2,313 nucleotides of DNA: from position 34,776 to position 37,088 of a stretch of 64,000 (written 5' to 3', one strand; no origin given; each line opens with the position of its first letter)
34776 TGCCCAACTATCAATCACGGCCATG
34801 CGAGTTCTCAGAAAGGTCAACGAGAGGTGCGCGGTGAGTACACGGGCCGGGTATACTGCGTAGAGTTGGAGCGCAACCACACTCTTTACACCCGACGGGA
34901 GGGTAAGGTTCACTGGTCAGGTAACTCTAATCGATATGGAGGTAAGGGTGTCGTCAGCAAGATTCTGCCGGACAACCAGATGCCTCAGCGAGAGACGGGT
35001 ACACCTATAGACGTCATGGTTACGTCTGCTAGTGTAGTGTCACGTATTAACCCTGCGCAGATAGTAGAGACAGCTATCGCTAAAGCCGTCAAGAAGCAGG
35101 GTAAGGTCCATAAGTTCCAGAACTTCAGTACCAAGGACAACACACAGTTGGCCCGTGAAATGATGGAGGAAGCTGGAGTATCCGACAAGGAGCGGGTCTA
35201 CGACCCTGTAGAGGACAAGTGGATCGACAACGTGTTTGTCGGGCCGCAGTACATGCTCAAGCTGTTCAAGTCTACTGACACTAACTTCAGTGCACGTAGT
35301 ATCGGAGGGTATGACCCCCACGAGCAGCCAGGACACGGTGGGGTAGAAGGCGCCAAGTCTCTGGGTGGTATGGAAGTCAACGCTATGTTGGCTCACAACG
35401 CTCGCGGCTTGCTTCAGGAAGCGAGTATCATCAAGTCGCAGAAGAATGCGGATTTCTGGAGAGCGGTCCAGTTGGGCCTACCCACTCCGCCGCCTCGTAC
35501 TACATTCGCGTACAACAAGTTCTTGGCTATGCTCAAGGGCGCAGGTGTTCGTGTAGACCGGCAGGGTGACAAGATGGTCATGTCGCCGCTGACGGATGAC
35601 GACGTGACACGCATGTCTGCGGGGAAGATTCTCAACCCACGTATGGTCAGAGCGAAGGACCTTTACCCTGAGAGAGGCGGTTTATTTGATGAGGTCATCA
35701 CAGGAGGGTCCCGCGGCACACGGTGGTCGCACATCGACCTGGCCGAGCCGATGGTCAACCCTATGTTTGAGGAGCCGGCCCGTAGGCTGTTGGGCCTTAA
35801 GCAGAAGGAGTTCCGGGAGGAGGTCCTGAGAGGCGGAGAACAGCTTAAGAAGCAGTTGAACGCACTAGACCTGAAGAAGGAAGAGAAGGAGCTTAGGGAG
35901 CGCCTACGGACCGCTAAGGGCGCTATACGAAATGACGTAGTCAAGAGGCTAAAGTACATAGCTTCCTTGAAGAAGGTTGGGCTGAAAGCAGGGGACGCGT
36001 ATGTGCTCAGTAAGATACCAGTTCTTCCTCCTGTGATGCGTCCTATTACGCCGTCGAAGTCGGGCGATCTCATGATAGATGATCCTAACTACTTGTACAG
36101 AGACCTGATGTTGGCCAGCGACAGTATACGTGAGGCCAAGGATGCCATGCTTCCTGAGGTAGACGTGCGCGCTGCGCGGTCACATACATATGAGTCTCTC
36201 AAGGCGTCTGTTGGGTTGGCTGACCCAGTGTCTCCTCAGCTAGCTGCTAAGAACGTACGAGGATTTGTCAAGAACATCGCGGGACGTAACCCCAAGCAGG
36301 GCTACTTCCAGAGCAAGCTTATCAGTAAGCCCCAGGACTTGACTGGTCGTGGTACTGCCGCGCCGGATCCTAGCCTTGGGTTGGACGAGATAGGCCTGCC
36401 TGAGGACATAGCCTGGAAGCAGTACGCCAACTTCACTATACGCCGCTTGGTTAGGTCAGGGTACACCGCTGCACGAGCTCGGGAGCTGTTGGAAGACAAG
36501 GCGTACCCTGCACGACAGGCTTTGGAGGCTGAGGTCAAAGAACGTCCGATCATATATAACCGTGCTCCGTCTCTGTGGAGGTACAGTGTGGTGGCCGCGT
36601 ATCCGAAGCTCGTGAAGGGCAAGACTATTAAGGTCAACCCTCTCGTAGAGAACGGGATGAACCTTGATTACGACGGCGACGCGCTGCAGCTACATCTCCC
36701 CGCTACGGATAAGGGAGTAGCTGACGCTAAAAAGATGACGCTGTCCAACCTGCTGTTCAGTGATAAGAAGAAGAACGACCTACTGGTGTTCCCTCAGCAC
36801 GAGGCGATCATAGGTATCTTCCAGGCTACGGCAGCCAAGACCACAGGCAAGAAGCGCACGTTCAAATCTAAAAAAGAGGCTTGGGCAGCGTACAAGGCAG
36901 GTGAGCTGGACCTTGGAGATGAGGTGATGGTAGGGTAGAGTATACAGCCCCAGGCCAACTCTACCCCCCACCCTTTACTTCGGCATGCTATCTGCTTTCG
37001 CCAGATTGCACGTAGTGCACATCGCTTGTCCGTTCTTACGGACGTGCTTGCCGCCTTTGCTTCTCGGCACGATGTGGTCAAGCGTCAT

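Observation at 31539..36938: Single-chain bacterial-type RNAP: full beta fused to the N-terminal half of beta', plus a phage-encoded sigma70-family factor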

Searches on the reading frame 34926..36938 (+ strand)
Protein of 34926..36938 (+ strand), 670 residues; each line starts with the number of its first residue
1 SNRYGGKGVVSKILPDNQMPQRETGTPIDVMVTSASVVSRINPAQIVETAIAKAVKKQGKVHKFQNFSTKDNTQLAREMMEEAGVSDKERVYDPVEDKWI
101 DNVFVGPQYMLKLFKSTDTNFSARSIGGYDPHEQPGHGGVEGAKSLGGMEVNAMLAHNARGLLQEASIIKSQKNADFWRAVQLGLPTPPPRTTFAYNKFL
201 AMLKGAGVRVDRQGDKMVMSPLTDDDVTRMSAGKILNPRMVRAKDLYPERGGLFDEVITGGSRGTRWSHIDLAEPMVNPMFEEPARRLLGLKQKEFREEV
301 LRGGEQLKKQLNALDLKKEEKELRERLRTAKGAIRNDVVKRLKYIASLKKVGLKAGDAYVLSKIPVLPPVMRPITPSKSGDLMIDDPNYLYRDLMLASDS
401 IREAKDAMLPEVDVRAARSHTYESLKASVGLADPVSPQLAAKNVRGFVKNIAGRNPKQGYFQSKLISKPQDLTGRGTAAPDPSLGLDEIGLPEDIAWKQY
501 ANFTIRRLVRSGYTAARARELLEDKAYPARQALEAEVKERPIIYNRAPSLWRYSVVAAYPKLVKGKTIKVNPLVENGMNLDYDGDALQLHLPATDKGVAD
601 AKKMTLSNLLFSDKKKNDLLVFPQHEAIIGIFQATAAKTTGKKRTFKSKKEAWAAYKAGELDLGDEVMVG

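Call 31: search_solved_structures(query=window:35316-36935:+, max_evalue=0.001, show_alignments=3)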
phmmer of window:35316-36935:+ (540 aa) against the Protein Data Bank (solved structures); distinct sequences matched with E-value up to 0.001: 109 (the best 60 are shown).
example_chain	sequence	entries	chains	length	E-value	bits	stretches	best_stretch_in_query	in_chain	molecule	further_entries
8dy7_D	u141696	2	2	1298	6.2e-48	167.3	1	173-537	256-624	DNA-directed RNA polymerase subunit beta'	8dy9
8k60_D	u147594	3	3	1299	8.4e-47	163.5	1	173-534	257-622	DNA-directed RNA polymerase subunit beta'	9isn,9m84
7vpd_D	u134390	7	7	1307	8.7e-47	163.5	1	173-534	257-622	DNA-directed RNA polymerase subunit beta'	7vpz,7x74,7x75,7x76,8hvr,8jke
8dkc_D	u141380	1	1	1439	7.5e-45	157.1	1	173-534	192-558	DNA-directed RNA polymerase subunit beta'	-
6wvj_D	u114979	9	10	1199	8.4e-45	156.9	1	170-538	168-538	DNA-directed RNA polymerase subunit beta'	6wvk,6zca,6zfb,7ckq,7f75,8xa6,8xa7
8i23_D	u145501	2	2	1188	1.2e-44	156.5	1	172-538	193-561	DNA-directed RNA polymerase subunit beta'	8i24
5tw1_D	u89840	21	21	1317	2.6e-44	155.3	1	172-507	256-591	DNA-directed RNA polymerase subunit beta'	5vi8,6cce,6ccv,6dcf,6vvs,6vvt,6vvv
5vi5_D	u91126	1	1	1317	2.6e-44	155.3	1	172-507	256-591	DNA-directed RNA polymerase subunit beta'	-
6eyd_D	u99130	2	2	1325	2.6e-44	155.3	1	172-507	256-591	DNA-directed RNA polymerase subunit beta'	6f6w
6edt_D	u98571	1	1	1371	1.3e-43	153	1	172-506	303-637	DNA-directed RNA polymerase subunit beta'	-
8h3v_E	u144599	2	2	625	3.8e-43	151.5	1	169-535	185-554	DNA-directed RNA polymerase subunit gamma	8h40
7l7b_D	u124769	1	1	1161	4.3e-43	151.3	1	168-525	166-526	DNA-directed RNA polymerase subunit beta'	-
9e7v_D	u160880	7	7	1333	7.5e-43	150.5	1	172-506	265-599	DNA-directed RNA polymerase subunit beta'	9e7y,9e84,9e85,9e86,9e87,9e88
10mi_D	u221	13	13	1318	2e-42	149.1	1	172-506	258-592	DNA-directed RNA polymerase subunit beta'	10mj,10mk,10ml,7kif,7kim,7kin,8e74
6c04_D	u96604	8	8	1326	2.1e-42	149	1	172-506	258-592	DNA-directed RNA polymerase subunit beta'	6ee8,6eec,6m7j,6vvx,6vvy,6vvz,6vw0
6p18_D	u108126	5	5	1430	4.1e-41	144.8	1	170-534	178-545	DNA-directed RNA polymerase subunit beta'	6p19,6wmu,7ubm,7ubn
12eb_J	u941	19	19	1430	4.2e-41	144.8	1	170-534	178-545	DNA-directed RNA polymerase subunit beta'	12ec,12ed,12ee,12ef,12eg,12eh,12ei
6n57_J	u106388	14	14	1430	4.2e-41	144.7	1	170-534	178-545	DNA-directed RNA polymerase subunit beta'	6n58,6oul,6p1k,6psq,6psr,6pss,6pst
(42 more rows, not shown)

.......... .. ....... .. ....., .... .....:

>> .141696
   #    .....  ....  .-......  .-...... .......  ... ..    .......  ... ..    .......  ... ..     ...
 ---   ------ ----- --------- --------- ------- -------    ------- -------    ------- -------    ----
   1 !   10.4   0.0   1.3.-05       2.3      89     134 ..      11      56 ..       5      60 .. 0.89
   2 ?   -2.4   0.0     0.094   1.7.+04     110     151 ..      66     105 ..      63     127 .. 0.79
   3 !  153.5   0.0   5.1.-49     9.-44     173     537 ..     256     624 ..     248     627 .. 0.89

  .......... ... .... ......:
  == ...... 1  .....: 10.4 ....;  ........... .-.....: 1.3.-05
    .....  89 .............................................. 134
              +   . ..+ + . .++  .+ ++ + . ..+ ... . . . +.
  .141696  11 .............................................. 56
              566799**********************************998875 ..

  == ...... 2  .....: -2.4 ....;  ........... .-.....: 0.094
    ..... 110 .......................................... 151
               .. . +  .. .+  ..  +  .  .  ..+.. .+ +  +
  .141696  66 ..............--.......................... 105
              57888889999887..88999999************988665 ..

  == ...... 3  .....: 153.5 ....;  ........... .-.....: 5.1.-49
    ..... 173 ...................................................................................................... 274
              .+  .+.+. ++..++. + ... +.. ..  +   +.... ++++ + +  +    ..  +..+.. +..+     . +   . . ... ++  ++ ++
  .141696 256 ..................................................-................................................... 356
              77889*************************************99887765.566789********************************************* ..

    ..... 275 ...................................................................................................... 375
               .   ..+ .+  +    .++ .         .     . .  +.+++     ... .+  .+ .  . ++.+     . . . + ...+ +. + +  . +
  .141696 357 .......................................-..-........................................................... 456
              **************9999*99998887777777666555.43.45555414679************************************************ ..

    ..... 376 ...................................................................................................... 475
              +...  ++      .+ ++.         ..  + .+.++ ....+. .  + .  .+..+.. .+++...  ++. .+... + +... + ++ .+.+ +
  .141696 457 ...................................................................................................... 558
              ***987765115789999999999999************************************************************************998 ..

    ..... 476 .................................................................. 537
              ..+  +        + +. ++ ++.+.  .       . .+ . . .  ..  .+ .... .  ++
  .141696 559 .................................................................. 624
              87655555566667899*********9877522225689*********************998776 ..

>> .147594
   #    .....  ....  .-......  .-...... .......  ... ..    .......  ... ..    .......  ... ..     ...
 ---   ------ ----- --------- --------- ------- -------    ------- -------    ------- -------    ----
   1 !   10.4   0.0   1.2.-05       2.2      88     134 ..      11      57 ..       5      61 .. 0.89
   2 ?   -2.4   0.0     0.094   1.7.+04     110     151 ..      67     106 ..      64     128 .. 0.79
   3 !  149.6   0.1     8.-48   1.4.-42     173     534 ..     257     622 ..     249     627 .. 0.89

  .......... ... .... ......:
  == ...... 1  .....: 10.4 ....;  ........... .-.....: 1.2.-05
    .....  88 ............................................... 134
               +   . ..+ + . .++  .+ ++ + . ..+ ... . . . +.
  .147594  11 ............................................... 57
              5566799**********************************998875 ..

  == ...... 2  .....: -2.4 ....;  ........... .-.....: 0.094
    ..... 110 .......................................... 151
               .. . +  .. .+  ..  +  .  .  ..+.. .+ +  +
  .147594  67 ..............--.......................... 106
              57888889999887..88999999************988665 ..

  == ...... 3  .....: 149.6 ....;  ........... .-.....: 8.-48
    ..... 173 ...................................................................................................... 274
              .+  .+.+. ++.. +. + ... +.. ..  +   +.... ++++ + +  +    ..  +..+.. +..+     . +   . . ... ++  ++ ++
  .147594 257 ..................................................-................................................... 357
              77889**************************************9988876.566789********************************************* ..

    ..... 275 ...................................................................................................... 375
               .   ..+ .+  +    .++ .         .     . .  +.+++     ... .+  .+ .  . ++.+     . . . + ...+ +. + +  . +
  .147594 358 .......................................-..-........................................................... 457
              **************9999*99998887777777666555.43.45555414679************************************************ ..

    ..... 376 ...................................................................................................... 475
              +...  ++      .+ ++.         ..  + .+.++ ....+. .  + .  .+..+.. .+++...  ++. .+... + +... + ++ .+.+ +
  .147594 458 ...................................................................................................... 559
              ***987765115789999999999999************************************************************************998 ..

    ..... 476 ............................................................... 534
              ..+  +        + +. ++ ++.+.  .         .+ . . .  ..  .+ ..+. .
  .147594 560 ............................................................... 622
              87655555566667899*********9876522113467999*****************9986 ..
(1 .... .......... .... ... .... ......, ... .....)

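Call 33: find_related_loci(query=window:34926-36935:+, collection=viral_contigs, flank=10000)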
Query window:34926-36935:+ (670 aa) in viral_contigs; peptide patterns used: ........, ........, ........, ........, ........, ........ (x = any residue, [..] = any of these).
No stretch of DNA in the collection matches any of the patterns.
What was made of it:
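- Tried and rejected: A single-protein scan of IMG/VR found no match (call 33).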

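Call 36: find_related_loci(query=A1, collection=viral_contigs, flank=10000)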
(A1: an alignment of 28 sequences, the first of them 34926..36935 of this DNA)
Query A1 (670 aa) in viral_contigs; peptide patterns used: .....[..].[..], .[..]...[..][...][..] (x = any residue, [..] = any of these).
599 stretches matched a pattern (row limit reached: there are more); 106 encode a relative of the query (tblastn E <= 1e-3); the best 80 are kept; 80 distinct loci.
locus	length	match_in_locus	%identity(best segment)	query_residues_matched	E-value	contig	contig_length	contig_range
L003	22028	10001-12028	53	1-670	0e+0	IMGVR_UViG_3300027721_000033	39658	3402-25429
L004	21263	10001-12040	51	1-670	0e+0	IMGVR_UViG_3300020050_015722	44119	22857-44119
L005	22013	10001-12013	51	1-669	0e+0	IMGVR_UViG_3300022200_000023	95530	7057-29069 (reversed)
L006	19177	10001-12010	51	1-669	0e+0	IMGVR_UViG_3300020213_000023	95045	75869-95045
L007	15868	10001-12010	51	1-669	0e+0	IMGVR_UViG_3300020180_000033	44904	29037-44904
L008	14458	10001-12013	52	1-669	0e+0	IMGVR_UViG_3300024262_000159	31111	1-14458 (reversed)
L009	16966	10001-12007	51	1-669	0e+0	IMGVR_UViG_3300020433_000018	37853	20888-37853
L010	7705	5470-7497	51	1-670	0e+0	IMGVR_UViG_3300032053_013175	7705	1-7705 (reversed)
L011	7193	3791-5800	51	1-669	0e+0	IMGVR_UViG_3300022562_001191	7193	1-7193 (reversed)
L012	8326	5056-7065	51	1-669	0e+0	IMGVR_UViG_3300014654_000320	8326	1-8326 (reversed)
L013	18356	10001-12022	51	1-669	0e+0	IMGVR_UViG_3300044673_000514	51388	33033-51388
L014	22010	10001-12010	50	1-669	0e+0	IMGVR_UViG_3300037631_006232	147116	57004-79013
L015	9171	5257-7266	50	1-669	0e+0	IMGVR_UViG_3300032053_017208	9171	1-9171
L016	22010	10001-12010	49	1-669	0e+0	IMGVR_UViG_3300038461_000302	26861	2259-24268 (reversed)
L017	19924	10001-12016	52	1-670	0e+0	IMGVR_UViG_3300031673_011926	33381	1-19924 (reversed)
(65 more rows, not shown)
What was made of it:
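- Tried and rejected: The alignment-based scan worked (call 36).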

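Call 48: search_protein_families(library=ncbifam, proteins=[window:34926-36938:+], max_evalue=0.001)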
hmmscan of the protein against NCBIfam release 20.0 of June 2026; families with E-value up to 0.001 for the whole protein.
window:34926-36938:+ (670 aa): 12 families
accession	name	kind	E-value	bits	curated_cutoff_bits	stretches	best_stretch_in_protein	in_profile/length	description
TIGR02386.1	rpoC_TIGR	equivalog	5e-61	206.7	963.5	1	300-669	160-533/1147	DNA-directed RNA polymerase subunit beta'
NF007172.0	PRK09603.1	equivalog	5.9e-56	189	5372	3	302-665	1569-1935/2890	DNA-directed RNA polymerase subunit beta/beta'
NF011417.0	PRK14844.1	equivalog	1.8e-54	184.5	4632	3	301-639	1611-1951/2839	DNA-directed RNA polymerase subunit beta/beta'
NF011498.0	PRK14906.1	equivalog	1e-49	168.9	1437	1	303-669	260-629/1459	DNA-directed RNA polymerase subunit beta'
NF002729.0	PRK02625.1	equivalog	3.6e-47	161.3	1117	1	298-669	184-558/626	DNA-directed RNA polymerase subunit gamma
TIGR02387.1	rpoC1_cyan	equivalog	2.4e-45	155.2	975.9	1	297-669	177-552/619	DNA-directed RNA polymerase subunit gamma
TIGR02013.1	rpoB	equivalog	4.9e-27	94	801.15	1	2-172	1018-1195/1238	DNA-directed RNA polymerase subunit beta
NF001616.1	PRK00405.1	equivalog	8.6e-24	83.4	896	1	2-172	861-1051/1096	DNA-directed RNA polymerase subunit beta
NF006336.0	PRK08566.1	equivalog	3.5e-20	71.8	819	2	541-643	418-520/883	DNA-directed RNA polymerase subunit A'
TIGR02390.1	RNA_pol_rpoA1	equivalog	4.7e-17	61.4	1042.55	2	542-607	414-479/867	DNA-directed RNA polymerase subunit A'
TIGR03670.1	rpoB_arch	equivalog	2e-16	59.4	811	1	2-173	360-535/599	DNA-directed RNA polymerase subunit B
NF006335.0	PRK08565.1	equivalog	1e-14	53.1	1402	1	2-174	876-1052/1116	DNA-directed RNA polymerase subunit B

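Call 50: predict_structure(alignment_id=A1)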
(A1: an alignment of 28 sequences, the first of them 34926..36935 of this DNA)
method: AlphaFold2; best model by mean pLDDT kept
length: 670 residues; sequences in the alignment: 28
mean_pLDDT: 72.6   pTM: 0.48
mean pLDDT of the five models: 72.6, 69.9, 69.6, 69.5, 66.3
residues with pLDDT >= 90: 160; 70-90: 279; 50-70: 97; < 50: 134
segments of 3 or more residues with pLDDT < 50: 1-13, 35-42, 109-176, 468-475, 548-553, 581-584, 613-630, 634-636
pLDDT, mean of each block of 10 residues (from residue 1): 30 63 75 50 63 80 62 82 84 82 66 29 28 32 31 31 35 46 52 75 88 66 93 93 82 90 91 93 91 90 91 92 91 84 89 90 94 82 90 95 91 92 94 90 88 71 56 53 82 84 85 82 90 90 61 66 81 62 55 68 73 44 44 52 80 84 73
secondary structure, 60 per line:
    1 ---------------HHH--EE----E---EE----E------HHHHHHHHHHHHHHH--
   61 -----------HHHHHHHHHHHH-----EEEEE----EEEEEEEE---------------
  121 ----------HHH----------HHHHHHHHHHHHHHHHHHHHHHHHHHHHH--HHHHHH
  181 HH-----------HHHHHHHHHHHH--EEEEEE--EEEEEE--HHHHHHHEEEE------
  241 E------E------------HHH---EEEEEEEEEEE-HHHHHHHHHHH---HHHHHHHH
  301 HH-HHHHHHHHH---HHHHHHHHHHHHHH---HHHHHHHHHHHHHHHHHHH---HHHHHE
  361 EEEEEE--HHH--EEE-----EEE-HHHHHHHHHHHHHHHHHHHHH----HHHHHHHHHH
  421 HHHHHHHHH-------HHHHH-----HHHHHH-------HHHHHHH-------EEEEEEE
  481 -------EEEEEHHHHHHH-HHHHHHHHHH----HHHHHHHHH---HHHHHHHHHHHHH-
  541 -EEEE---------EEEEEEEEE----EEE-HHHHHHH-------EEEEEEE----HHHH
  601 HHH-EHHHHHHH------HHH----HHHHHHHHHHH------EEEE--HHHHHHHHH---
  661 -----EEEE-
elements in order (helices of 4 or more, strands of 3 or more residues): H44-58 H72-83 E89-93 E98-105 H144-172 H175-182 H194-205 E208-213 E216-221 H224-230 E231-234 E267-277 H279-289 H293-302 H304-312 H316-329 H333-351 H355-359 E360-366 E374-376 E382-384 H386-406 H411-429 H437-441 H447-452 H460-466 E474-480 E488-492 H493-499 H501-510 H515-523 H527-539 E542-545 E555-563 E568-570 H572-578 E586-592 H597-603 H606-612 H626-636 E643-646 H649-657 E666-669

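Call 52: fold_search(model_id=the predicted structure, library=pdb)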
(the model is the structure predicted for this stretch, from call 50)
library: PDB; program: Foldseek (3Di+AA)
matches with E <= 10: 791; with E <= 0.001: 619
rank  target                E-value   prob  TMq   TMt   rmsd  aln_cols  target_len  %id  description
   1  8i23_D                1.2e-28  1.00  0.34  0.21  19.8       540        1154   25  Clostridium thermocellum RNA polymerase transcription open complex with SigI1 and its promoter (released 2023-10-11)
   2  9a4w_B                2.3e-28  1.00  0.34  0.20  20.0       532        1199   25  Integrative model of RPOA-RPOC by crosslinking MS and deep learning (released 2024-09-18)
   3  4yln_D                2.4e-28  1.00  0.34  0.18  19.3       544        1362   24  E. coli Transcription Initiation Complex - 17-bp spacer and 4-nt RNA (released 2015-04-22)
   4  5ipl_D                3.5e-28  1.00  0.35  0.21  19.4       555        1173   23  SigmaS-transcription initiation complex with 4-nt nascent RNA (released 2016-03-30)
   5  9n9p_D                1.1e-27  1.00  0.35  0.21  19.3       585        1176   22  Cryo-EM structure of the Fta RNAP complex (released 2025-12-24)
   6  8hkc_F                1.2e-27  1.00  0.33  0.20  20.3       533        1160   24  Cryo-EM structure of E. coli RNAP sigma32 complex (released 2023-05-31)
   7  9gdp_D                1.3e-27  1.00  0.33  0.20  20.0       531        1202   25  Cryo-EM structure of Vibrio cholerae RNA polymerase holoenzyme bound to an ompU promoter DNA fragment and 5-mer RNA (released 2025-12-17)
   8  9dvs_D                1.3e-27  1.00  0.36  0.39  19.6       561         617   22  CryoEM structure of Syn7942 RNAP-SigA holoenzyme (released 2025-10-15)
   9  8i24_D                1.8e-27  1.00  0.34  0.21  19.9       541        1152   25  Clostridium thermocellum RNA polymerase transcription open complex with SigI6 and its promoter (released 2023-10-11)
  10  6p18_D                2.0e-27  1.00  0.33  0.18  20.1       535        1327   25  Q21 transcription antitermination complex: loading complex (released 2019-06-26)
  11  8dy7_D                2.3e-27  1.00  0.33  0.19  21.9       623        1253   23  Streptomyces venezuelae RNAP transcription open promoter complex with WhiA and WhiB transcription factors (released 2023-03-01)
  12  9msh_J                2.5e-27  1.00  0.34  0.18  19.9       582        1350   22  de novo SigN RNA polymerase open complex (RPo) (released 2025-08-13)
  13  8gzh_D                2.7e-27  1.00  0.35  0.37  20.2       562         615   22  Cryo-EM structure of Synechocystis sp. PCC 6803 CTP-bound RPitc (released 2023-04-19)
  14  7xya_D                2.8e-27  1.00  0.34  0.18  19.8       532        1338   25  The cryo-EM structure of an AlpA-loading complex (released 2022-07-20)
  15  9m7y_B                2.8e-27  1.00  0.34  0.21  19.6       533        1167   24  Cryo-EM structure of gp79-dependent RNAP promoter open complex (released 2025-09-03)
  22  9wsm_D                4.8e-27  1.00  0.34  0.18  20.0       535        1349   24  Cryo-EM structure of Sigma28-RNAP open promoter complex from Pseudomonas aeruginosa (released 2026-02-25)
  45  6b6h_D                2.7e-26  1.00  0.35  0.18  19.7       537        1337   24  The cryo-EM structure of a bacterial class I transcription activation complex (released 2017-11-15)
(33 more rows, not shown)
